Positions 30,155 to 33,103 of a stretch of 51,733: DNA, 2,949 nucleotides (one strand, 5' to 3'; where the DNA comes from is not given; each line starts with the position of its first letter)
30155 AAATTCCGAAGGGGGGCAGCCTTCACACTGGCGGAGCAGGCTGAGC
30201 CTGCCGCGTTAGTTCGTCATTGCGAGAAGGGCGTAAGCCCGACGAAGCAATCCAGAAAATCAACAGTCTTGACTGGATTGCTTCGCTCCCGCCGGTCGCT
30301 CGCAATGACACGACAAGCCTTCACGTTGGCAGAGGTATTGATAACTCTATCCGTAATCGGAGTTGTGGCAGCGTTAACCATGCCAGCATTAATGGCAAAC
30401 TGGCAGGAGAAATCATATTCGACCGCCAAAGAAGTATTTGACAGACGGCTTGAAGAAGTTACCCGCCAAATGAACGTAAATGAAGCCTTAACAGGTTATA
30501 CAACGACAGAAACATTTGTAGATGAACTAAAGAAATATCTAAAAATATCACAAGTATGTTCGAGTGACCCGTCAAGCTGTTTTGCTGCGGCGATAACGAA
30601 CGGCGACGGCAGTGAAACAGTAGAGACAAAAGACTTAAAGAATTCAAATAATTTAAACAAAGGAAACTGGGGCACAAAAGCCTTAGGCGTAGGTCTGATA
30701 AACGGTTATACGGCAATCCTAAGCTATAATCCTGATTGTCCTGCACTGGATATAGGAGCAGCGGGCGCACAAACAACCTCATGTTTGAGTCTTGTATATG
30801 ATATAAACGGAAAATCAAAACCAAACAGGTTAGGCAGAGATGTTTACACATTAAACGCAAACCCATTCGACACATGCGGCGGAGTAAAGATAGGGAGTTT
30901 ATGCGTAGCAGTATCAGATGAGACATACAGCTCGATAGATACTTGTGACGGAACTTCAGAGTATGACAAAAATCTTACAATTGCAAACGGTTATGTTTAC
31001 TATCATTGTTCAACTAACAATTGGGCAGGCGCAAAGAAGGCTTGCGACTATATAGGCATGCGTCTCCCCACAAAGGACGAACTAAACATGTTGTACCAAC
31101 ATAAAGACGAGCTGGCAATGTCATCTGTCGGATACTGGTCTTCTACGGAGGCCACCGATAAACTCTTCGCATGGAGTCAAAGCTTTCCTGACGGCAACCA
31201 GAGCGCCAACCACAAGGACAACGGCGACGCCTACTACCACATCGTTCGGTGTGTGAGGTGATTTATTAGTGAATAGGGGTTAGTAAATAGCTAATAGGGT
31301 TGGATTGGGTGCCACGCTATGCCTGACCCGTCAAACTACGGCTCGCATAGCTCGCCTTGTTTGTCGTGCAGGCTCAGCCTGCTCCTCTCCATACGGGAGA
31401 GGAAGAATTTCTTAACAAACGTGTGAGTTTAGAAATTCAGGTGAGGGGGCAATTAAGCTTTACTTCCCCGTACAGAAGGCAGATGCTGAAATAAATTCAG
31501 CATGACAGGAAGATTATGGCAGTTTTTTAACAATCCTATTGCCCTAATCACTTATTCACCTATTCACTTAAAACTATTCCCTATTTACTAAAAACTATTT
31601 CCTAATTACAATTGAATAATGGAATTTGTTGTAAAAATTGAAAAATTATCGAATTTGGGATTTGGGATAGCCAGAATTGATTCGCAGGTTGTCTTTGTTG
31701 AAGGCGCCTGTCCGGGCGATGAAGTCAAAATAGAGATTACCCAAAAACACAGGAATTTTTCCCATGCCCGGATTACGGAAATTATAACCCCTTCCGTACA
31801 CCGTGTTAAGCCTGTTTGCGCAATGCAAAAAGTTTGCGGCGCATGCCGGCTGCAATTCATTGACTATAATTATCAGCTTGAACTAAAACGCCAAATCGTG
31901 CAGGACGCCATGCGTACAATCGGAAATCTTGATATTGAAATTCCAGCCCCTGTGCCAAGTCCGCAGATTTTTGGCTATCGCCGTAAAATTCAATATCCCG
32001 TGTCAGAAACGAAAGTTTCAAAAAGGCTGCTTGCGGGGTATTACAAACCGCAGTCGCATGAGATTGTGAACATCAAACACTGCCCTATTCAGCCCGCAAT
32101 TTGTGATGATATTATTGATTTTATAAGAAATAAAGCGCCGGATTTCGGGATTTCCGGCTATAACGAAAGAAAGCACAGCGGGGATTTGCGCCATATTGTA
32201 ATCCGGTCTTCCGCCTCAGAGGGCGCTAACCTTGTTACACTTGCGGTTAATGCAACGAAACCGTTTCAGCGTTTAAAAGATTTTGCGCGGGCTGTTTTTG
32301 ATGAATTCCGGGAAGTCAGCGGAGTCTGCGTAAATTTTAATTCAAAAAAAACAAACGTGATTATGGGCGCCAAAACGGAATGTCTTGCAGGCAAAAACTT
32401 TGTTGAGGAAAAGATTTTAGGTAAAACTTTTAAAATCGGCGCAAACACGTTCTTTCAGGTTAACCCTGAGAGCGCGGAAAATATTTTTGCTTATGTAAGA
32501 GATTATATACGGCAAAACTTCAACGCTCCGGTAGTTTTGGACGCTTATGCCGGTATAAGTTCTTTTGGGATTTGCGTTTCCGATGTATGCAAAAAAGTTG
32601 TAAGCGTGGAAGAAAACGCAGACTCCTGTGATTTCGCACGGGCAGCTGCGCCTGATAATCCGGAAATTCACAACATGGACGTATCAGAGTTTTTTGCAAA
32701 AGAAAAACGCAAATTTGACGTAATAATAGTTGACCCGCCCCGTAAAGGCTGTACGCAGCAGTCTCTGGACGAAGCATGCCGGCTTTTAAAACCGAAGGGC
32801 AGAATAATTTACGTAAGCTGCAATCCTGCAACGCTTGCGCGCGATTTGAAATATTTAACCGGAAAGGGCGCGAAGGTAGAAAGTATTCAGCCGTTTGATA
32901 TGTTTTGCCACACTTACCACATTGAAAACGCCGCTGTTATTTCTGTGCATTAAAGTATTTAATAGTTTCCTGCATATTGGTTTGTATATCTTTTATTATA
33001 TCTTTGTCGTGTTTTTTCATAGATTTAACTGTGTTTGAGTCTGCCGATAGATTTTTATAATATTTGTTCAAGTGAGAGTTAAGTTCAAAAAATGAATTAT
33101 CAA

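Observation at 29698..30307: Consensus promoter and SD-led mini-ORF end just after a G14 tract; a 1-nt slip fuses them to a ~500-codon frame ending in a pilin-like protein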

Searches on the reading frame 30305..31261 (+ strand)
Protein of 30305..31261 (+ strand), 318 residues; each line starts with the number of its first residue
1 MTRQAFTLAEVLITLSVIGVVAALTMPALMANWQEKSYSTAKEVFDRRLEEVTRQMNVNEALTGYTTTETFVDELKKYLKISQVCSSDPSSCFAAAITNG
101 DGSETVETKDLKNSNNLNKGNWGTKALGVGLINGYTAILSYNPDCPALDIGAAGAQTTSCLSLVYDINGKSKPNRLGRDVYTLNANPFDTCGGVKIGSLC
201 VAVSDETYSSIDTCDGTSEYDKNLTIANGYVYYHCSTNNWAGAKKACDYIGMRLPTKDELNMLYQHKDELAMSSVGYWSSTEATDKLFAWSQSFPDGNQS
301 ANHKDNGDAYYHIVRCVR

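Call 12: find_encoding_contigs(protein=window:30305-31261:+, flank=6000, max_places=10)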
Protein window:30305-31261:+ (318 aa): no gene with exactly this product is on record in the collection.

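Call 14: find_homologous_proteins(query=window:30305-31261:+)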
Query window:30305-31261:+ (318 aa): 5446 proteins with E <= 0.001 among 8000 candidates; the best 120 are listed.
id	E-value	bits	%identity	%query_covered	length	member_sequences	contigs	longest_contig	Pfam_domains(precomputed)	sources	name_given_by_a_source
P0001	1.1e-213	726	100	100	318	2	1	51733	PF07603.18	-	-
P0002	3.1e-158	544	79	100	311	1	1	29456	PF07603.18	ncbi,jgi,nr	ncbi:MAG: prepilin-type N-terminal cleavage/methylation domain-containing protein [Heliobacteriaceae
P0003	4.3e-143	494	73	100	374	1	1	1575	-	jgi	jgi:prepilin-type N-terminal cleavage/methylation domain-containing protein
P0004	6.1e-138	477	71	99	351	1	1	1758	-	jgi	jgi:prepilin-type N-terminal cleavage/methylation domain-containing protein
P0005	1.6e-136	473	71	100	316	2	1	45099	-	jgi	jgi:prepilin-type N-terminal cleavage/methylation domain-containing protein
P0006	1.1e-134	467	73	92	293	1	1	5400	PF07603.18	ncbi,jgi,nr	ncbi:MAG: DUF1566 domain-containing protein [Heliobacteriaceae bacterium]|jgi:hypothetical protein|n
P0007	1.2e-131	457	68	97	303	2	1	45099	PF07603.18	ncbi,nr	ncbi:MAG: hypothetical protein LBK53_04970 [Heliobacteriaceae bacterium]|nr:hypothetical protein [He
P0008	8.4e-131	454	66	99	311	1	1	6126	PF07963.18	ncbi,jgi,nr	ncbi:MAG: prepilin-type N-terminal cleavage/methylation domain-containing protein [Heliobacteriaceae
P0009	5.5e-129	448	71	92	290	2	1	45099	PF07603.18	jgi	jgi:hypothetical protein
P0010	7.5e-129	448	66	100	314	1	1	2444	PF07603.18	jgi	jgi:prepilin-type N-terminal cleavage/methylation domain-containing protein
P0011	7.9e-128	444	74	88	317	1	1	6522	-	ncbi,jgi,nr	ncbi:MAG: type II secretion system GspH family protein [Heliobacteriaceae bacterium]|jgi:prepilin-ty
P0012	4.4e-126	439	65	100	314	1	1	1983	PF07963.18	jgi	jgi:prepilin-type N-terminal cleavage/methylation domain-containing protein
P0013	1.2e-125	437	66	99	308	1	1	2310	-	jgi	jgi:prepilin-type N-terminal cleavage/methylation domain-containing protein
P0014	9.3e-125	434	65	99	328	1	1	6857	-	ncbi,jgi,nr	ncbi:MAG: prepilin-type N-terminal cleavage/methylation domain-containing protein [Heliobacteriaceae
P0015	1.5e-124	433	64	100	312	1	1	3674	-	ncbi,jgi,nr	ncbi:MAG: type II secretion system GspH family protein [Heliobacteriaceae bacterium]|jgi:prepilin-ty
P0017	1.0e-123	431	65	100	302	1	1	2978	PF07603.18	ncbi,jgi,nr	ncbi:MAG: prepilin-type N-terminal cleavage/methylation domain-containing protein [Heliobacteriaceae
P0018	1.1e-121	424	64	99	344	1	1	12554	PF07963.18,PF07603.18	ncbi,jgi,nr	ncbi:MAG: prepilin-type N-terminal cleavage/methylation domain-containing protein [Heliobacteriaceae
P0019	3.3e-120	419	64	100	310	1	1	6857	PF07603.18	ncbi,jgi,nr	ncbi:MAG: prepilin-type N-terminal cleavage/methylation domain-containing protein [Heliobacteriaceae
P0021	4.9e-119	415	63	99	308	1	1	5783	PF07963.18,PF07603.18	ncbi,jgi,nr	ncbi:MAG: prepilin-type N-terminal cleavage/methylation domain-containing protein [Heliobacteriaceae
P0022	2.4e-105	370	71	75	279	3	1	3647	PF07963.18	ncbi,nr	ncbi:MAG: type II secretion system GspH family protein, partial [Heliobacteriaceae bacterium]|nr:typ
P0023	8.1e-105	369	72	80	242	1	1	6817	PF07603.18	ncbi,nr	ncbi:MAG: DUF1566 domain-containing protein, partial [Heliobacteriaceae bacterium]|nr:DUF1566 domain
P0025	8.1e-100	352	67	80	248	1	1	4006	PF07603.18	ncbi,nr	ncbi:MAG: DUF1566 domain-containing protein, partial [Heliobacteriaceae bacterium]|nr:DUF1566 domain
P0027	1.3e-93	332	60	83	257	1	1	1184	PF07603.18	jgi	jgi:hypothetical protein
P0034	1.2e-75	273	49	87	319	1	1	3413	PF07963.18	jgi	jgi:prepilin-type N-terminal cleavage/methylation domain-containing protein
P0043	1.5e-61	227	42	98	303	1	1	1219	PF07603.18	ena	-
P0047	7.8e-61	224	44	82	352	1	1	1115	PF07963.18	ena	-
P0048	1.1e-60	224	44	82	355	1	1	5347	PF07963.18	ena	-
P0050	6.6e-58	215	41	99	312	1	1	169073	PF07963.18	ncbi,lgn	-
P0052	1.0e-57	214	42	83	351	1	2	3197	PF07963.18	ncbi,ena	-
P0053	1.1e-57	214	41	83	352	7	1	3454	PF07963.18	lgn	-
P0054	1.7e-57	213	42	82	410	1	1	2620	PF07963.18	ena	-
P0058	3.0e-57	212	42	81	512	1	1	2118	PF07963.18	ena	-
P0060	3.9e-57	212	45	82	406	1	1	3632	PF07963.18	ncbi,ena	-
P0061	3.9e-57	212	45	82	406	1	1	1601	PF07963.18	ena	-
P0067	9.7e-57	211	42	81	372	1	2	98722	PF07963.18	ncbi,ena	-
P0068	1.3e-56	210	40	92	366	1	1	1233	PF07963.18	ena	-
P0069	1.4e-56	210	37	99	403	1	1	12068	PF07963.18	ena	-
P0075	2.3e-56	210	39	99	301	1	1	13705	PF07603.18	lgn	-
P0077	3.1e-56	209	37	99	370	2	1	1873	PF07963.18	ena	-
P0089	1.0e-55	207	40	99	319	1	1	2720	PF07963.18,PF07603.18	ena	-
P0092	1.5e-55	207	42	84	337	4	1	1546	PF07963.18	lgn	-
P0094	1.6e-55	207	42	82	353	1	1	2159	PF07963.18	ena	-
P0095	1.7e-55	207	42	81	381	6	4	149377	PF07963.18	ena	-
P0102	3.0e-55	206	38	98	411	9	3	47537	PF07963.18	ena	-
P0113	8.8e-55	204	41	82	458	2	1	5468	PF07963.18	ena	-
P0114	9.4e-55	204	45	82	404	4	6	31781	PF07963.18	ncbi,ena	-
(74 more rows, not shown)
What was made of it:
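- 30305..31261 (+): Pilin-like CDS as annotated (318 aa). Predicted prepilin cleavage lies between A (30317-30319) and F (30320-30322), giving a 313-aa mature protein. C-terminal Lcl_C/DUF1566 lectin-like domain from about 31031 to 31258. More than 5000 homologues (call 14).
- On Type IV pilin-like protein (class III signal peptide): Many homologues carry a precomputed PF07963 hit (call 14).
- On Lcl_C / DUF1566 domain (PF07603): Homologues carry PF07603 (call 14).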

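Call 15: find_encoding_contigs(protein=P0002, flank=8000, max_places=5)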
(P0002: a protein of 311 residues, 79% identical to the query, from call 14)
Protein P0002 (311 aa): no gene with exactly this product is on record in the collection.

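Call 16: find_encoding_contigs(protein=P0005, flank=8000, max_places=5)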
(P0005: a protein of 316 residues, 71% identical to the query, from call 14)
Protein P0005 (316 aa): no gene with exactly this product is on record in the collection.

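Call 23: find_related_loci(query=P0001, collection=metagenome_contigs, flank=5000)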
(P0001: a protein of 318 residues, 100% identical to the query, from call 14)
Query P0001 (318 aa) in metagenome_contigs; peptide patterns used: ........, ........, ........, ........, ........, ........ (x = any residue, [..] = any of these).
215 stretches matched a pattern, but none encodes a relative of the query by tblastn (E <= 1e-3).

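Call 24: find_encoding_contigs(protein=P0003, flank=5000, max_places=5)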
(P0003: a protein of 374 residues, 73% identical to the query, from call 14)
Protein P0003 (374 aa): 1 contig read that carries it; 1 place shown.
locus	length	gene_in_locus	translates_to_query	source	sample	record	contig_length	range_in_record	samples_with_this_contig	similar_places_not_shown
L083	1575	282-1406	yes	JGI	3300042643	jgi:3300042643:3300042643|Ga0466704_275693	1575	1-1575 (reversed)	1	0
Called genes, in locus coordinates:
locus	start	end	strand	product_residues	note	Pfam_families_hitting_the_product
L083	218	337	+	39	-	-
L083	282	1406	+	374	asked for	-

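Call 48: find_encoding_contigs(protein=P0004, flank=5000, max_places=5)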
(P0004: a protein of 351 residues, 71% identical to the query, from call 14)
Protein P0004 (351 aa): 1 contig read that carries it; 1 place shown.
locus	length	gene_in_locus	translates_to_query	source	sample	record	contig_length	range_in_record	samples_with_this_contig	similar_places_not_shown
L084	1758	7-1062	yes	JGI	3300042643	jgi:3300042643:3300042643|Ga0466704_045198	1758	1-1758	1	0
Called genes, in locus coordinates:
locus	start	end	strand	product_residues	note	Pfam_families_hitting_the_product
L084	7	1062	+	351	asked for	-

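Call 52: find_encoding_contigs(protein=P0010, flank=5000, max_places=5)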
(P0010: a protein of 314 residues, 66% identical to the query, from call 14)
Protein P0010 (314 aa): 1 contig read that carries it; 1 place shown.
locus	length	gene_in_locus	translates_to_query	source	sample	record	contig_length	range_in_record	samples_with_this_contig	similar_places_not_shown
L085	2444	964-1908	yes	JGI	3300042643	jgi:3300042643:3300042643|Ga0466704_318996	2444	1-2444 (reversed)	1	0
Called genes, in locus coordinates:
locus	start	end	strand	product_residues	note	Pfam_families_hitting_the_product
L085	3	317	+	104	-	?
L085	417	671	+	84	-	PF01016:Ribosomal_L27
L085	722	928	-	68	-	-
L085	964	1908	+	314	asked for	PF07603:Lcl_C (weak)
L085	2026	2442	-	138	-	?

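Call 58: search_protein_families(library=pfam, proteins=[window:30305-31261:+], max_evalue=0.01)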
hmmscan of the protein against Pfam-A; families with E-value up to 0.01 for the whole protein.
window:30305-31261:+ (318 aa): 2 families
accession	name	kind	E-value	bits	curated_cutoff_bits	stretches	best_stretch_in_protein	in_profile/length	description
PF07603.17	Lcl_C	-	3.1e-07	31.1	34.9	1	243-318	27-117/117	Lcl C-terminal domain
PF07963.17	N_methyl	-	0.00056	19.8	21.2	1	3-24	4-25/27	Prokaryotic N-terminal methylation motif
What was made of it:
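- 30305..31261 (+): Pfam N_methyl 19.8 bits and Lcl_C 31.1 bits, both just under cut-off (call 58).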

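Call 75: predict_structure(alignment_id=A1)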
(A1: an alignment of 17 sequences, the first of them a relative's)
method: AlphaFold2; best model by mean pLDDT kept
length: 318 residues; sequences in the alignment: 17
mean_pLDDT: 66.3   pTM: 0.46
mean pLDDT of the five models: 66.3, 64.5, 59.3, 59.3, 55.8
residues with pLDDT >= 90: 52; 70-90: 87; 50-70: 97; < 50: 82
segments of 3 or more residues with pLDDT < 50: 1-6, 14-39, 118-122, 148-159, 161-190
pLDDT, mean of each block of 10 residues (from residue 1): 45 45 33 42 60 65 65 73 73 61 58 50 60 65 55 38 44 36 37 72 85 87 85 87 88 93 90 91 90 91 75 87
secondary structure, 60 per line:
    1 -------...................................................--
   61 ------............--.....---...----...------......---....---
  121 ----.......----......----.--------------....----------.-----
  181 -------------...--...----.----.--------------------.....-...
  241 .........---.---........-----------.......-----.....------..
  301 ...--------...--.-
elements in order: H8-58 H68-78 E81-85 E96-98 E105-107 H114-117 E125-131 E136-141 E161-164 E194-196 E199-201 H232-236 H239-249 H257-264 E276-282 E288-292 E299-303 E312-314
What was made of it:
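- On Type IV pilin-like protein (class III signal peptide): The AF2 model has an N-terminal helix over residues 8-58, at low pLDDT (call 75).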

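Call 77: fold_search(model_id=the predicted structure, library=pdb)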
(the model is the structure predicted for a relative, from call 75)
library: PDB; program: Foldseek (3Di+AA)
matches with E <= 10: 97; with E <= 0.001: 1
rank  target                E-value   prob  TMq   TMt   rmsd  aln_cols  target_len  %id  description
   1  8q4e_A                6.7e-05  1.00  0.24  0.55   8.2       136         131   26  Structure of Legionella pneumophila Lcl C-terminal domain (released 2023-12-27)
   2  8oks_A                1.4e-02  1.00  0.22  0.58   3.1        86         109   19  Crystal structure of Bdellovibrio bacteriovorus Bd2740 C-terminal domain (released 2023-10-25)
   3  3ncx_B                2.1e-02  0.72  0.20  0.32  12.6       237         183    9  Crystal structure of EHEC O157:H7 intimin mutant (released 2011-01-05)
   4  8ryz                  3.7e-02  0.98  0.20  0.16   5.7       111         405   14  Structures of selenoneine synthase SenA from Variovorax paradoxus (released 2024-09-11)
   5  8k5j                  3.9e-02  0.97  0.20  0.16   5.8       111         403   14  The structure of SenA in complex with N,N,N-trimethyl-histidine (released 2023-12-06)
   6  8k5i                  6.9e-02  0.95  0.20  0.16   5.8       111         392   14  The structure of SenA in complex with N,N,N-trimethyl-histidine and thioglucose (released 2023-12-06)
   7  3ncx_A                8.3e-02  0.69  0.22  0.35  12.6       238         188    9  Crystal structure of EHEC O157:H7 intimin mutant (released 2011-01-05)
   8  2pf5_B                1.0e-01  0.41  0.16  0.39   7.9       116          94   11  Crystal Structure of the Human TSG-6 Link Module (released 2007-06-26)
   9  2zqk_B                1.2e-01  0.54  0.21  0.34  13.6       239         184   10  Crystal structure of intimin-Tir68 complex (released 2009-08-18)
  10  1ypo_A                1.7e-01  0.60  0.20  0.45   5.7       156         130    9  Human Oxidized Low Density Lipoprotein Receptor LOX-1 P3 1 21 Space Group (released 2005-02-08)
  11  1ypo_F                2.9e-01  0.25  0.17  0.36   9.9       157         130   12  Human Oxidized Low Density Lipoprotein Receptor LOX-1 P3 1 21 Space Group (released 2005-02-08)
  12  1ypo_D                3.5e-01  0.75  0.23  0.53   3.6       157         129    9  Human Oxidized Low Density Lipoprotein Receptor LOX-1 P3 1 21 Space Group (released 2005-02-08)
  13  1yxj_B                3.9e-01  0.23  0.18  0.38   9.8       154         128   12  Crystal structure of human lectin-like oxidized low-density lipoprotein receptor 1 (LOX-1) at low pH (released 2005-06-14)
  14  2zqk_A                5.0e-01  0.28  0.21  0.35  12.9       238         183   10  Crystal structure of intimin-Tir68 complex (released 2009-08-18)
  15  1ypq_A                5.7e-01  0.51  0.22  0.50   5.2       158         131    9  Human Oxidized Low Density Lipoprotein Receptor LOX-1 Dioxane Complex (released 2005-02-08)
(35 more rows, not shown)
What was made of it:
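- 30305..31261 (+): AF2 model plus Foldseek hit to Legionella Lcl C-terminal domain 8q4e, E = 6.7e-5 (calls 75, 77).
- On Lcl_C / DUF1566 domain (PF07603): Foldseek hit to 8q4e at E = 6.7e-5 and probability 1.0, on a C-terminal domain modelled at pLDDT 85-93 (calls 75, 77).
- Closest known: Modular type IV pilins with adhesin heads, and the Legionella Lcl C-terminal domain. Same: The Foldseek hit to 8q4e has E = 6.7e-5 (call 77).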

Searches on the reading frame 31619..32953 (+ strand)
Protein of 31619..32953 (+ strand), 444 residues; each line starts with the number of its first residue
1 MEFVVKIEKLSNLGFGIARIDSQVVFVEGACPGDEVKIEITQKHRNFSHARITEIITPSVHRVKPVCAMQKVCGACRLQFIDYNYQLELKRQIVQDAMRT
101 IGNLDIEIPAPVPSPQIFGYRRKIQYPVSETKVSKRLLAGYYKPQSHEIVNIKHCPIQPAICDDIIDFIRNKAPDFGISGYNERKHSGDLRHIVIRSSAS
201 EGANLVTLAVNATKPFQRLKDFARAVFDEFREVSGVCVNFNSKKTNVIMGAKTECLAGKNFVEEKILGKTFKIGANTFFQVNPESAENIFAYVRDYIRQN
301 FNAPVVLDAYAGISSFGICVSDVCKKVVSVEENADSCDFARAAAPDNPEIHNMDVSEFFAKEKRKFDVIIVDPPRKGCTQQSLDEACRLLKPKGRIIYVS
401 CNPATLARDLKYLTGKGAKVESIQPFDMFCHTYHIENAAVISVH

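Call 13: find_encoding_contigs(protein=window:31619-32953:+, flank=6000, max_places=10)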
Protein window:31619-32953:+ (444 aa): 1 contig read that carries it; 1 place shown.
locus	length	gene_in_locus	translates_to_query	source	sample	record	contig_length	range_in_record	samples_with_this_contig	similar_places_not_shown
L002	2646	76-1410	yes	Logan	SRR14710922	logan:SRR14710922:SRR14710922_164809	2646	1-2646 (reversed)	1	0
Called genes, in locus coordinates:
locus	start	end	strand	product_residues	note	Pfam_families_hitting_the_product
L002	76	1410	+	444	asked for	PF01938:TRAM, PF02475:TRM5-TYW2_MTfase (faint), PF21579:PabTrmU54_TRAM_dom (weak), PF03602:Cons_hypoth95 (weak), PF05175:MTS (weak), PF13847:Methyltransf_31 (faint), PF05958:tRNA_U5-meth_tr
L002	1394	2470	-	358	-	-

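Call 58: search_protein_families(library=pfam, proteins=[window:31619-32953:+], max_evalue=0.01)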
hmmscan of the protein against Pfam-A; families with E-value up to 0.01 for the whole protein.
window:31619-32953:+ (444 aa): 7 families
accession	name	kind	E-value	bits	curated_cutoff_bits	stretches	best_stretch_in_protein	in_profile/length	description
PF05958.17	tRNA_U5-meth_tr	-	6.7e-18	65.3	23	1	365-438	283-351/357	tRNA (Uracil-5-)-methyltransferase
PF01938.26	TRAM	-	1.2e-12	48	21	1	5-52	10-60/61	TRAM domain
PF03602.21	Cons_hypoth95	-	3.4e-06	27.3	24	1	296-398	35-150/182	Conserved hypothetical protein 95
PF02475.24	TRM5-TYW2_MTfase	-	6.4e-06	26.7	28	1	303-406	37-143/164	TRM5/TYW2 methyltransferase domain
PF13847.12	Methyltransf_31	-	8e-05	22.8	27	1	326-409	30-125/145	Methyltransferase domain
PF05175.20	MTS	-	0.00011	22.3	23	1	305-416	34-156/170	Methyltransferase small domain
PF13649.12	Methyltransf_25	-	0.0053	17.8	27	0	306-394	1-97/97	Methyltransferase domain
